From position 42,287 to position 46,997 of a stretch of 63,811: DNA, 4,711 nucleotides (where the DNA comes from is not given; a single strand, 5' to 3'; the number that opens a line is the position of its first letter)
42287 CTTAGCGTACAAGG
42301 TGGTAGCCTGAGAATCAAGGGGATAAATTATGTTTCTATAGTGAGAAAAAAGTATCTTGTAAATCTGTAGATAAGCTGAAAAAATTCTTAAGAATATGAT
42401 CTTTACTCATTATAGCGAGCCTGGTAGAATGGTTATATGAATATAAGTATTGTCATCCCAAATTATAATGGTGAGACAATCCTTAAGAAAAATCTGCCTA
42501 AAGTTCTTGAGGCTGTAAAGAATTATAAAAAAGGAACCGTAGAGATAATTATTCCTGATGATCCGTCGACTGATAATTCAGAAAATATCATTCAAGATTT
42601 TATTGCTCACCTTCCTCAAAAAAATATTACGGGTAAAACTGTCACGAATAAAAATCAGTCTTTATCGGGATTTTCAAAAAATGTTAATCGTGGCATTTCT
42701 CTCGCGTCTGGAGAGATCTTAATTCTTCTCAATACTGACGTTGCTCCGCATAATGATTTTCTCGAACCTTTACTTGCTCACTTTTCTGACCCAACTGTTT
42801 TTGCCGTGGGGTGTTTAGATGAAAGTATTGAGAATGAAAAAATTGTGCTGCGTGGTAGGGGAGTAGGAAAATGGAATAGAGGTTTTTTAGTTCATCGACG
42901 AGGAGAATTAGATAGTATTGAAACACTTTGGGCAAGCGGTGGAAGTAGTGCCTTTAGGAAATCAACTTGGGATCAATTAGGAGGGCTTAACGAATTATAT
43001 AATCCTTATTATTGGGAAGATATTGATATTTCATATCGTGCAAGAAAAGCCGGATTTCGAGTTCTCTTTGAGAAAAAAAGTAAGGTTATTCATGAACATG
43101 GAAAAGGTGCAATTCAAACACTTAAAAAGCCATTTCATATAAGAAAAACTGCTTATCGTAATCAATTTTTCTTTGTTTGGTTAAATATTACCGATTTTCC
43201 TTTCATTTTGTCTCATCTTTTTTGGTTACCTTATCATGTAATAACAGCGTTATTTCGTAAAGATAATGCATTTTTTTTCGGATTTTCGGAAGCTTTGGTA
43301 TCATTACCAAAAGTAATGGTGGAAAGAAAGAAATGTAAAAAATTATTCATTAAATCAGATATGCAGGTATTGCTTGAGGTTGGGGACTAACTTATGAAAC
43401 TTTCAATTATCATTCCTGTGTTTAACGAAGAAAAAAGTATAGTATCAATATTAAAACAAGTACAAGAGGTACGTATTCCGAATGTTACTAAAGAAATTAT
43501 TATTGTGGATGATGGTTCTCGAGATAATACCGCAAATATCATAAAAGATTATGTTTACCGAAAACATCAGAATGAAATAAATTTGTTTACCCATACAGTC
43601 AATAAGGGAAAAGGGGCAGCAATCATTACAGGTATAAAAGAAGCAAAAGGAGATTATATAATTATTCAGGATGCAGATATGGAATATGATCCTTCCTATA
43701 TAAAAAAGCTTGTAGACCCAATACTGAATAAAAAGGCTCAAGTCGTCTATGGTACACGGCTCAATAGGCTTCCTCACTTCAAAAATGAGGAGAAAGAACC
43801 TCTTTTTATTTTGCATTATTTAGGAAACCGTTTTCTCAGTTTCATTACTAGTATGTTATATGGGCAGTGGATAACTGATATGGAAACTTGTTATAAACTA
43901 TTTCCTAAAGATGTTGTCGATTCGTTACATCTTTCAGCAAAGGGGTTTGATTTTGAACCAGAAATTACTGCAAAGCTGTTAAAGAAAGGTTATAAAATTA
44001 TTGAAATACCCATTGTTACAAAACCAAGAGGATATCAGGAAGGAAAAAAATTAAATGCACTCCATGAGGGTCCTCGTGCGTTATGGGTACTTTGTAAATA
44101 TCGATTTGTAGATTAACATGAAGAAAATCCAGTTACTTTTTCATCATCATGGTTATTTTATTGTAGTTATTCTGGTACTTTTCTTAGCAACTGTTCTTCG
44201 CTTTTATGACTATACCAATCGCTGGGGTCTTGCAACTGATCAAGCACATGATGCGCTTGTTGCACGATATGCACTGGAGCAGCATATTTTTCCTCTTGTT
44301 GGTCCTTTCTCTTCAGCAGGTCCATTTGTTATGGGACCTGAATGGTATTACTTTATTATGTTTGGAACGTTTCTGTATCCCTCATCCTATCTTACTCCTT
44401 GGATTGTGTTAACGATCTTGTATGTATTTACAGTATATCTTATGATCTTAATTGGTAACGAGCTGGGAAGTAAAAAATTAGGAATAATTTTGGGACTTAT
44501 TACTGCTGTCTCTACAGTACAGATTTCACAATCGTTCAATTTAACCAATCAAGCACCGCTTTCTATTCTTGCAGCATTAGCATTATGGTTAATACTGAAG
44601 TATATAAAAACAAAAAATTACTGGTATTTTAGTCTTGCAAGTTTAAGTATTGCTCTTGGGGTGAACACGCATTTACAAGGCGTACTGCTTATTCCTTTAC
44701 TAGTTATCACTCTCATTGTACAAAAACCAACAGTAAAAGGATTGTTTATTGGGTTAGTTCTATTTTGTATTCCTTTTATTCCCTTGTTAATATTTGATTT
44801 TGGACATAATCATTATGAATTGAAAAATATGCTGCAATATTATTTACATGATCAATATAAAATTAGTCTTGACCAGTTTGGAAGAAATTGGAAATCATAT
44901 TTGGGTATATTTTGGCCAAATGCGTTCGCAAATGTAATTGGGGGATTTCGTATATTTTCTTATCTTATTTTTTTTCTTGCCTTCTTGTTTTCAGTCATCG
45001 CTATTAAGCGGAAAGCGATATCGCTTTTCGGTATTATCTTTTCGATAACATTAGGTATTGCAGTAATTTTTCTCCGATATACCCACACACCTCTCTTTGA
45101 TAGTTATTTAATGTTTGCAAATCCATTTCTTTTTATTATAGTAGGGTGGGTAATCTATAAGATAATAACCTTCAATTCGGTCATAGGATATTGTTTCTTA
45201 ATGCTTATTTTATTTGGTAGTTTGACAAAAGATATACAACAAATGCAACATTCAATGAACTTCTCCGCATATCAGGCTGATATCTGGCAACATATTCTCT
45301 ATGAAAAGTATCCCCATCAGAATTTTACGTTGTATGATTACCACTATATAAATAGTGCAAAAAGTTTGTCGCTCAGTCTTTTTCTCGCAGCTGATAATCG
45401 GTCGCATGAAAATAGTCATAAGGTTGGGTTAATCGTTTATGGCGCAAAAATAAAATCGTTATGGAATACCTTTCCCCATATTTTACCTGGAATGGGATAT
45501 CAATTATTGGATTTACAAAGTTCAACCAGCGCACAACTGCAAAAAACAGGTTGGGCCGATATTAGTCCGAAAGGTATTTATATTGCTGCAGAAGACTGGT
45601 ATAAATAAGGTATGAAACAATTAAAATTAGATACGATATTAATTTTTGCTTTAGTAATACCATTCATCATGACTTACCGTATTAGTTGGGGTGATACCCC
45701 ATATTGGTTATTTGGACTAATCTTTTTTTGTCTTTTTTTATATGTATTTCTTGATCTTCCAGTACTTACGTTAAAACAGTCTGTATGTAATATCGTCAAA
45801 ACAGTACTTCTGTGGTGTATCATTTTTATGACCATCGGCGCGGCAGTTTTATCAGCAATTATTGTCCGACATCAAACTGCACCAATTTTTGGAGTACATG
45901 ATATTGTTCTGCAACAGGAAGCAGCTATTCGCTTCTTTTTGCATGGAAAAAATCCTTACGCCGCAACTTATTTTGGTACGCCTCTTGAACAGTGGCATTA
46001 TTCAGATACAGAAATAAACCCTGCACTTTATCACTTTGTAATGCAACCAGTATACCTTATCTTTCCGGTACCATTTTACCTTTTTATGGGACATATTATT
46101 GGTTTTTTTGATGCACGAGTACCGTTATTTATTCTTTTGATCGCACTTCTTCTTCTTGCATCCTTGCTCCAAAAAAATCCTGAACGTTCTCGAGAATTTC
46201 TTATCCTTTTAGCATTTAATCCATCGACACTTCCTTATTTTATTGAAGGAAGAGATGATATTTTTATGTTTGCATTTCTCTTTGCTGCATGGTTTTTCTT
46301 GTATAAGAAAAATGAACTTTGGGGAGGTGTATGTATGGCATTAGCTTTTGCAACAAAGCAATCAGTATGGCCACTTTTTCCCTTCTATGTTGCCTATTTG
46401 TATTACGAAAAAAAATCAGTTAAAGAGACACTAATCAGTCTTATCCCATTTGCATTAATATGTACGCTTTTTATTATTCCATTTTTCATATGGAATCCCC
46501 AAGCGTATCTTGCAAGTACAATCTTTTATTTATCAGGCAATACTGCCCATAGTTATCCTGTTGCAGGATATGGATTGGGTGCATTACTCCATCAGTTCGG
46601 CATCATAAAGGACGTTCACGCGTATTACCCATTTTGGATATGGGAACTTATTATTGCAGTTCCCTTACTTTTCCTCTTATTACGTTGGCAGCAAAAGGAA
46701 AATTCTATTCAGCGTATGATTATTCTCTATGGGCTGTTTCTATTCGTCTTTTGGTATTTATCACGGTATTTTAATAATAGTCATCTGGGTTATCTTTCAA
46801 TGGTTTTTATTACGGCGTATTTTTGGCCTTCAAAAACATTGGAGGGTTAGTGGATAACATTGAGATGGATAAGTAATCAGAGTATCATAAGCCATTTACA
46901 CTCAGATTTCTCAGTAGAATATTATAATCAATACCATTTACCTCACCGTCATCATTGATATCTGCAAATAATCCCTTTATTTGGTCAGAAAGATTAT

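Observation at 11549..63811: Half of the window is GT-C-type membrane glycosyltransferase paralogs: 19 genes from at least four families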

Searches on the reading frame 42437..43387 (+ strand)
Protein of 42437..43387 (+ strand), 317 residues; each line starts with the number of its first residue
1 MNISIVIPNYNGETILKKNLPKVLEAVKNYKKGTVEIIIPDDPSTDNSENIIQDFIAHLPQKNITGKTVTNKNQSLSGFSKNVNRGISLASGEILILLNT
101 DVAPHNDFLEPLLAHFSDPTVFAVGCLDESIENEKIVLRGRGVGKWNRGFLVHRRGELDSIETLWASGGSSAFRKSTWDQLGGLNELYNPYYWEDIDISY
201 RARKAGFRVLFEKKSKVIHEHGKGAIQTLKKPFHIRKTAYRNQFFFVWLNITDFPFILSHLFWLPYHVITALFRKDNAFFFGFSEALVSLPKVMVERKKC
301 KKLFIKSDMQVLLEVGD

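Call 5: search_protein_families(library=pfam, proteins=[window:42437-43387:+], max_evalue=0.01)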
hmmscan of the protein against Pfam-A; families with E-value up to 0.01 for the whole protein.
window:42437-43387:+ (317 aa): 6 families
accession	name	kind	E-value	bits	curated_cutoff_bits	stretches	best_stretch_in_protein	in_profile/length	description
PF00535.33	Glycos_transf_2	-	1.6e-23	83.9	23.3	1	4-176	1-162/168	Glycosyl transferase family 2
PF13641.12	Glyco_tranf_2_3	-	1.4e-17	65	27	1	3-223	3-215/230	Glycosyltransferase like family 2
PF13506.12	Glyco_transf_21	-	2.8e-05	24.1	21.7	1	82-221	21-156/174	Glycosyl transferase family 21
PF13632.12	Glyco_trans_2_3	-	4.5e-05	23.8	27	1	95-229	2-132/198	Glycosyl transferase family group 2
PF10111.15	Glyco_tranf_2_2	-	0.00019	21.4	27.3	1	4-113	1-103/276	Glycosyltransferase like family 2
PF02709.20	Glyco_transf_7C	-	0.0021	18.1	23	1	168-214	21-67/78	N-terminal domain of galactosyltransferase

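Call 21: search_protein_families(library=ncbifam, proteins=[window:42437-43387:+], max_evalue=0.01)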
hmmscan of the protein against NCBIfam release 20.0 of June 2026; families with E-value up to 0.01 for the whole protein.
window:42437-43387:+ (317 aa): 18 families
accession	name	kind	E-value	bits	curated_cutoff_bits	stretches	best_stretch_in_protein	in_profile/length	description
TIGR03965.1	mycofact_glyco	equivalog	7e-18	64.7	280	2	2-125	75-188/467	mycofactocin biosynthesis glycosyltransferase MftF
NF041875.1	EPS_EpsD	equivalog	4.4e-15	55.9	370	1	3-224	1-211/325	exopolysaccharide biosynthesis glycosyltransferase EpsD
TIGR04283.1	glyco_like_mftF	equivalog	1.6e-12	47.5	182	1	3-207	1-174/221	TIGR04283 family arsenosugar biosynthesis glycosyltransferase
TIGR03937.1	PgaC_IcaA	equivalog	7.2e-12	45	422.3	1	2-215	46-246/407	poly-beta-1,6-N-acetyl-D-glucosamine synthase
NF007482.0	PRK10073.1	equivalog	3.4e-11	42.7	423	1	2-102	7-96/334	glycosyltransferase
NF038299.1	EPS_HpsN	equivalog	3.1e-10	39.5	425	1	2-117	2-107/317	hormogonium polysaccharide biosynthesis glycosyltransferase HpsN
NF038302.1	EPS_HpsE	equivalog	1.1e-09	37.7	300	1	1-110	1-105/307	hormogonium polysaccharide biosynthesis glycosyltransferase HpsE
NF050050.1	ProtGlycPglI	equivalog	7.5e-09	35.4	500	1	2-118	3-110/306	GalNAc(5)-diNAcBac-PP-undecaprenol beta-1,3-glucosyltransferase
TIGR03111.1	glyc2_xrt_Gpos1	hypoth_equivalog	6.2e-08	31.8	363.95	1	2-203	50-249/439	TIGR03111 family XrtG-associated glycosyltransferase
TIGR03472.1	HpnI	equivalog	2.6e-07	29.8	310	1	3-212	43-245/373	bacteriohopanetetrol glucosamine biosynthesis glycosyltransferase HpnI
NF041394.1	GtaseAglG_Halo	equivalog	6.5e-07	28.9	440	1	1-125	1-116/304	glucosyl-dolichyl phosphate glucuronosyltransferase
NF007986.1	PRK10714.1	equivalog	2.4e-06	26.8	529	1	2-104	7-103/316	undecaprenyl-phosphate 4-deoxy-4-formamido-L-arabinose transferase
NF047588.1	GlcsyltransPgfSStrep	equivalog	4.9e-06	26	500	1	1-117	1-111/308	glycosyltransferase PgfS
NF010496.0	PRK13915.1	equivalog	1.5e-05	24.3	262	1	2-116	32-142/307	glucosyl-3-phosphoglycerate synthase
NF047683.1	TeichurnBiosyTuaG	equivalog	3.5e-05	23.6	400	1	2-114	7-109/252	teichuronic acid biosynthesis protein TuaG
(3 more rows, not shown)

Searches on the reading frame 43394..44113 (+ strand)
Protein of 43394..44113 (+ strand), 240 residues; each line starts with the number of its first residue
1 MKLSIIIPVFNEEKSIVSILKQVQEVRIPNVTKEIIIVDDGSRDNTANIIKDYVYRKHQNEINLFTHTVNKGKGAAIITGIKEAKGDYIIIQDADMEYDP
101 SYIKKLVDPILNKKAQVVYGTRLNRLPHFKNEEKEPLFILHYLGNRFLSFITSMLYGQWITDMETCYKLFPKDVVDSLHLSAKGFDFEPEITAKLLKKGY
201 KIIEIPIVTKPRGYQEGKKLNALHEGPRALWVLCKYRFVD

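Call 5: search_protein_families(library=pfam, proteins=[window:43394-44113:+], max_evalue=0.01)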
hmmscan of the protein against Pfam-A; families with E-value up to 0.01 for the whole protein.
window:43394-44113:+ (240 aa): 4 families
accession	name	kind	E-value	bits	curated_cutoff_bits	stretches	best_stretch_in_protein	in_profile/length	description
PF00535.33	Glycos_transf_2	-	3.1e-34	118.8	23.3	1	4-175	1-164/168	Glycosyl transferase family 2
PF13641.12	Glyco_tranf_2_3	-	1.9e-08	35.1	27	1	3-119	3-120/230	Glycosyltransferase like family 2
PF10111.15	Glyco_tranf_2_2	-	2.4e-07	31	27.3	1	4-117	1-113/276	Glycosyltransferase like family 2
PF13506.12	Glyco_transf_21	-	6.3e-05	23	21.7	1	69-119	15-64/174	Glycosyl transferase family 21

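Call 21: search_protein_families(library=ncbifam, proteins=[window:43394-44113:+], max_evalue=0.01)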
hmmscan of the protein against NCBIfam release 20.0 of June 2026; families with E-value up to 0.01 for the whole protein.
window:43394-44113:+ (240 aa): 30 families (the best 25 are shown)
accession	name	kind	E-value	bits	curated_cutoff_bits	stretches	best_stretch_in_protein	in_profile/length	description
TIGR04182.1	glyco_TIGR04182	equivalog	6.4e-34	117.7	325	1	3-235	2-216/293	S-layer glycoprotein N-glycosyltransferase AglJ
NF058614.1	PPMAGASynPpgS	equivalog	6.3e-20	71.6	370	1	5-209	4-196/226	polyprenyl-phospho-N-acetylgalactosaminyl synthase PpgS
NF047588.1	GlcsyltransPgfSStrep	equivalog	3.1e-19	69.3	500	1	1-122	1-121/308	glycosyltransferase PgfS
NF007986.1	PRK10714.1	equivalog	1.2e-18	67.2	529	1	2-127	7-131/316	undecaprenyl-phosphate 4-deoxy-4-formamido-L-arabinose transferase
TIGR03937.1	PgaC_IcaA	equivalog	2.3e-18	66.4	422.3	1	2-113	46-153/407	poly-beta-1,6-N-acetyl-D-glucosamine synthase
NF041875.1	EPS_EpsD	equivalog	5.4e-18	65.5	370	1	3-140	1-130/325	exopolysaccharide biosynthesis glycosyltransferase EpsD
NF007482.0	PRK10073.1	equivalog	1.2e-17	63.9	423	1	2-114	7-114/334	glycosyltransferase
NF010496.0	PRK13915.1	equivalog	5.8e-17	61.7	262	1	2-117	32-150/307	glucosyl-3-phosphoglycerate synthase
TIGR04283.1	glyco_like_mftF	equivalog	2.4e-16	60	182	1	3-118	1-104/221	TIGR04283 family arsenosugar biosynthesis glycosyltransferase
NF041391.1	DPhHxTase_Halo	equivalog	6.8e-15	54.6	375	1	9-212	3-186/213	dolichyl-phosphate hexose transferase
NF038302.1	EPS_HpsE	equivalog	9.5e-14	51.1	300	1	1-123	1-124/307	hormogonium polysaccharide biosynthesis glycosyltransferase HpsE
TIGR03111.1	glyc2_xrt_Gpos1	hypoth_equivalog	1.9e-12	46.8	363.95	1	3-160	51-205/439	TIGR03111 family XrtG-associated glycosyltransferase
NF047683.1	TeichurnBiosyTuaG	equivalog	5.6e-12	45.8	400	1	3-111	8-112/252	teichuronic acid biosynthesis protein TuaG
TIGR03965.1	mycofact_glyco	equivalog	5.4e-11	42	280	1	3-115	76-184/467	mycofactocin biosynthesis glycosyltransferase MftF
NF053739.1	GlytfEpsEBac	equivalog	6.9e-10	38.4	450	1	2-122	2-119/265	glycosyltransferase EpsE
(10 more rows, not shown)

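Call 45: search_solved_structures(query=window:43394-44113:+, max_evalue=0.00001)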
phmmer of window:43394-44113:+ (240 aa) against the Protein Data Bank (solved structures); distinct sequences matched with E-value up to 0.00001: 22.
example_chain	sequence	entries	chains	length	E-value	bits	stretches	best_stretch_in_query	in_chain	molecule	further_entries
5mlz_A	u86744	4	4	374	3.5e-17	65.7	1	1-232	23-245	Dolichol monophosphate mannose synthase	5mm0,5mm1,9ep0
5eke_A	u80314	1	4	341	2.8e-14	56.2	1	2-125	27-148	Uncharacterized glycosyltransferase sll0501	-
5ekp_C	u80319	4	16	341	2.8e-14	56.2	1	2-125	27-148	Uncharacterized glycosyltransferase sll0501 | Glycosyltransferase sll0501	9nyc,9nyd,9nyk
9nye_A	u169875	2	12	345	2.9e-14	56.1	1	2-125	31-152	Glycosyltransferase sll0501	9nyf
2z87_A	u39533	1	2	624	2.7e-13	53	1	3-112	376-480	Chondroitin synthase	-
2z86_A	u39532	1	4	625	2.7e-13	52.9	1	3-112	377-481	Chondroitin synthase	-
9hwj_A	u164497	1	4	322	5.3e-13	52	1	2-129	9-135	Undecaprenyl-phosphate 4-deoxy-4-formamido-L-arabinose transferase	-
9bhc_C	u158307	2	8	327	9.9e-12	47.8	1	2-126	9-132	Undecaprenyl-phosphate 4-deoxy-4-formamido-L-arabinose transferase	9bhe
8vxh_A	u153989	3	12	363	1.2e-11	47.5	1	2-126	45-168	Undecaprenyl-phosphate 4-deoxy-4-formamido-L-arabinose transferase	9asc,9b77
5hea_A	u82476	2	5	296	6e-10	42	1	3-116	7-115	Putative glycosyltransferase (GalT1)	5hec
5tze_C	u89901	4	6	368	7.3e-10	41.7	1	1-99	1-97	Glycosyl transferase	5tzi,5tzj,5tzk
5tz8_A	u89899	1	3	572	1.4e-09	40.8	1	1-99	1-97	Glycosyl transferase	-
6p61_A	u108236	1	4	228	4.4e-09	39.1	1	3-104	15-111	Glycosyltransferase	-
6yv7_B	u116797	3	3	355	1.9e-08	37.1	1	3-98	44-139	Glycosyl transferase, family 2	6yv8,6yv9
6yv7_A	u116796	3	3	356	1.9e-08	37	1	3-98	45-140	Glycosyl transferase, family 2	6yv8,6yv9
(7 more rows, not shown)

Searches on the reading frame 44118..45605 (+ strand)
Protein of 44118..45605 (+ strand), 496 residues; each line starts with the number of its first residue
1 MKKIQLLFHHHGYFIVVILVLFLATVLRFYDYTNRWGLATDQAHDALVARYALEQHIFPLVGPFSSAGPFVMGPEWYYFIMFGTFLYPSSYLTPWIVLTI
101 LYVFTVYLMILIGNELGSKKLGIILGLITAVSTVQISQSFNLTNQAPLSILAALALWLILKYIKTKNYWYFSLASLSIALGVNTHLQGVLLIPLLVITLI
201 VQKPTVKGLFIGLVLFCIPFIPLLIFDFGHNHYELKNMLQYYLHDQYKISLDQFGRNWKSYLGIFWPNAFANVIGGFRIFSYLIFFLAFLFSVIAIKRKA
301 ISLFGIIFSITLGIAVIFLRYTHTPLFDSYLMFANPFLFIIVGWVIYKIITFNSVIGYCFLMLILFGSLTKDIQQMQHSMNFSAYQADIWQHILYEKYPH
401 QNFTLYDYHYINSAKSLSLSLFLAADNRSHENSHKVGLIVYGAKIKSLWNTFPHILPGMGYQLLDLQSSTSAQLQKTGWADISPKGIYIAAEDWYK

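Call 5: search_protein_families(library=pfam, proteins=[window:44118-45605:+], max_evalue=0.01)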
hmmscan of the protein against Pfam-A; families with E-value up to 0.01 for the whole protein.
window:44118-45605:+ (496 aa): 1 family
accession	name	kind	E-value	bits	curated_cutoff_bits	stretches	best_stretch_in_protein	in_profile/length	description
PF13231.12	PMT_2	-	7.5e-07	29.9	26.1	1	76-225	6-159/160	Dolichyl-phosphate-mannose-protein mannosyltransferase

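Call 57: search_protein_families(library=ncbifam, proteins=[window:44118-45605:+], max_evalue=0.001)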
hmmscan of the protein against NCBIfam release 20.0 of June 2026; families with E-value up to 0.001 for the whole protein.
window:44118-45605:+ (496 aa): 0 families

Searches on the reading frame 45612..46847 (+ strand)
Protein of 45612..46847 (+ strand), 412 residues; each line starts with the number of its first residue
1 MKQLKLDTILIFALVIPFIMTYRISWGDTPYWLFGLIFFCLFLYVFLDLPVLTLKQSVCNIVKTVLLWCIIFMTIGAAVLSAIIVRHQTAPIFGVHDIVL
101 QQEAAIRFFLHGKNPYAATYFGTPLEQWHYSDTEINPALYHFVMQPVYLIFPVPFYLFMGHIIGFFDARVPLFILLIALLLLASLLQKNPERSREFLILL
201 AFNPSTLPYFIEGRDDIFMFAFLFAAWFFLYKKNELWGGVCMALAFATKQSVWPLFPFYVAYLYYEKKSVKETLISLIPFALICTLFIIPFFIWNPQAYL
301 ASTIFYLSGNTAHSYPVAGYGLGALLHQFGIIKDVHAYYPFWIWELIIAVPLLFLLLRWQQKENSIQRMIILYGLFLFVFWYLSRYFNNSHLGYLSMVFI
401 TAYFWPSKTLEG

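Call 5: search_protein_families(library=pfam, proteins=[window:45612-46847:+], max_evalue=0.01)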
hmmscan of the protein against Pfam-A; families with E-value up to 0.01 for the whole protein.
window:45612-46847:+ (412 aa): 1 family
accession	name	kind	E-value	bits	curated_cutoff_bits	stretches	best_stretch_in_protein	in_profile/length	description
PF09594.16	GT87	-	7.4e-06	26.3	25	1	146-377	5-232/237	Glycosyltransferase family 87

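Call 58: search_protein_families(library=ncbifam, proteins=[window:45612-46847:+], max_evalue=0.001)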
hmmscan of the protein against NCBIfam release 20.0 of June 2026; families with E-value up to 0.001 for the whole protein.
window:45612-46847:+ (412 aa): 0 families
